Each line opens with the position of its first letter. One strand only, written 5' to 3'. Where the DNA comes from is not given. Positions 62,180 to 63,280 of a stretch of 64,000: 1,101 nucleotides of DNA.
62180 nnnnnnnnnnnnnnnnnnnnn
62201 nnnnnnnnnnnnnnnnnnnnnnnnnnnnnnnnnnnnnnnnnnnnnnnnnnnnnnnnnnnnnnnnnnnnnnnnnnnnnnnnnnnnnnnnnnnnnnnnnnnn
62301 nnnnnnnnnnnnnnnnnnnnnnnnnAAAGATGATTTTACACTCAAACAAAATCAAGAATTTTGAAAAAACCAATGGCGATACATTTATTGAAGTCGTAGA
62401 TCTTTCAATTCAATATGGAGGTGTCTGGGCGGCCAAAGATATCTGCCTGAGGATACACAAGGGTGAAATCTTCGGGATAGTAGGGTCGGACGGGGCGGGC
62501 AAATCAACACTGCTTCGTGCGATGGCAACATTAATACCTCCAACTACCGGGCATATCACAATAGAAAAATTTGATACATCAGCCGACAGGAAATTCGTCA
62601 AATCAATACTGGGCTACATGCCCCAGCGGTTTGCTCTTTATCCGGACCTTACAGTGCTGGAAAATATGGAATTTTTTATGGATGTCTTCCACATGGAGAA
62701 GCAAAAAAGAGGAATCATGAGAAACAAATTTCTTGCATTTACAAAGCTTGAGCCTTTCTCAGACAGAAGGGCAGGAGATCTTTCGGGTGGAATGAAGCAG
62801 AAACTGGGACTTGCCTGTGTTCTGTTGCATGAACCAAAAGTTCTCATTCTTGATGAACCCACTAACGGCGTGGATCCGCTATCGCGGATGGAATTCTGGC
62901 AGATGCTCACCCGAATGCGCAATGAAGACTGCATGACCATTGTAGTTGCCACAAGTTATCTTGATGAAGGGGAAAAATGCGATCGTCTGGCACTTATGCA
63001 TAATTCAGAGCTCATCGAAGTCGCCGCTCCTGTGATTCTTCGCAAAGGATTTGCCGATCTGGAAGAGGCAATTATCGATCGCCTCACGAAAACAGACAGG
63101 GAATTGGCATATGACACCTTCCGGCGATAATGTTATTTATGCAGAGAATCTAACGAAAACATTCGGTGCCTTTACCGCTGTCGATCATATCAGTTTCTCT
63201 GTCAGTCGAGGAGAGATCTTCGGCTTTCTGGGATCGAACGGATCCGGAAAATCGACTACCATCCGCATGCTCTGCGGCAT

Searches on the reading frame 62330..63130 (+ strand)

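Call 48: search_protein_families(library=pfam, proteins=[window:62330-63130:+], max_evalue=0.00001)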
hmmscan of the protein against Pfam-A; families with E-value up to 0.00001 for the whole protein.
window:62330-63130:+ (266 aa): 2 families
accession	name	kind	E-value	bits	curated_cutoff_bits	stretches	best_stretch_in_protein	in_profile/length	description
PF00005.33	ABC_tran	-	2.2e-32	112.9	25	1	36-179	2-137/137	ABC transporter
PF13304.12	AAA_21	-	1.1e-09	39.2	27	0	81-207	170-296/304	AAA domain, putative AbiEii toxin, Type IV TA system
